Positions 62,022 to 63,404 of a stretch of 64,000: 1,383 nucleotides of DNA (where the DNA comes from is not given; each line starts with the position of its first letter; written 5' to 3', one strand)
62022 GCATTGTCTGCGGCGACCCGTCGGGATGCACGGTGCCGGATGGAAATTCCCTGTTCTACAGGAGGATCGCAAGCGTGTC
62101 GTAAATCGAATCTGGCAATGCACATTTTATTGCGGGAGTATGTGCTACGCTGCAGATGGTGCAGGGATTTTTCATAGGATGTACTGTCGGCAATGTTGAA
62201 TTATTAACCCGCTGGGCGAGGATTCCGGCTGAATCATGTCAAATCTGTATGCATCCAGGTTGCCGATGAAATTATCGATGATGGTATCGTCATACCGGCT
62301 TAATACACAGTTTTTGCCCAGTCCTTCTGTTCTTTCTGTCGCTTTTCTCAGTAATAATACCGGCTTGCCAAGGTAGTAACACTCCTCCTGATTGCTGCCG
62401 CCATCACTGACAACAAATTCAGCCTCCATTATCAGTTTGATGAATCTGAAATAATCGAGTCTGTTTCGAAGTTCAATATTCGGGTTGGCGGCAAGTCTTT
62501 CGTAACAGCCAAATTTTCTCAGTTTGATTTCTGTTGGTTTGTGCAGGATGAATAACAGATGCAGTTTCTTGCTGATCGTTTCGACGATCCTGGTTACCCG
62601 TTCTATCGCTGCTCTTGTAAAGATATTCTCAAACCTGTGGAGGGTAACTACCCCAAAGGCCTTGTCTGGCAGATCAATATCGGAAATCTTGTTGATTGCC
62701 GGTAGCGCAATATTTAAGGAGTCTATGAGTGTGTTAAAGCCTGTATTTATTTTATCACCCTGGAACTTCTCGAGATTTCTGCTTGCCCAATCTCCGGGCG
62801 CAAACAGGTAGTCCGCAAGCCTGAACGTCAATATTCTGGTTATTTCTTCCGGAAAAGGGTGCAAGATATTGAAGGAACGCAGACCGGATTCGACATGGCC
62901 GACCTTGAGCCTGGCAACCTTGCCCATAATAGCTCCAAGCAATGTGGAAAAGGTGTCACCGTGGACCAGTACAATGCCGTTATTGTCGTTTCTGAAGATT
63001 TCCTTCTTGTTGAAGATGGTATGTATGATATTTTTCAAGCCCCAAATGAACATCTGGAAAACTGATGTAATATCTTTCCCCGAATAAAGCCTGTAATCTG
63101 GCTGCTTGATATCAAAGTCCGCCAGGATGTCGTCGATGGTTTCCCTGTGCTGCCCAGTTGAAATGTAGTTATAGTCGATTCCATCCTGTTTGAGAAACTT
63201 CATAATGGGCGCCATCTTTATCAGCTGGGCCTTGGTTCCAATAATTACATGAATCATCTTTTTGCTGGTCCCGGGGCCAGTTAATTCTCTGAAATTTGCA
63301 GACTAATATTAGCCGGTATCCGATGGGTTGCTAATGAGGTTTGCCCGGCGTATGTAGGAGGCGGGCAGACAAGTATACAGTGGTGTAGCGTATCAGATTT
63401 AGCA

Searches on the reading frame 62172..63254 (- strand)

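Call 62: search_protein_families(library=pfam, proteins=[window:62172-63254:-], max_evalue=0.00001)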
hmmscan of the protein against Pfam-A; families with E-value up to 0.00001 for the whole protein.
window:62172-63254:- (360 aa): 1 family
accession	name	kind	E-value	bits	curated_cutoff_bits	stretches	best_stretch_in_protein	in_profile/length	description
PF02350.25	Epimerase_2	-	2.5e-56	191.5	30.6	1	23-316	6-298/347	UDP-N-acetylglucosamine 2-epimerase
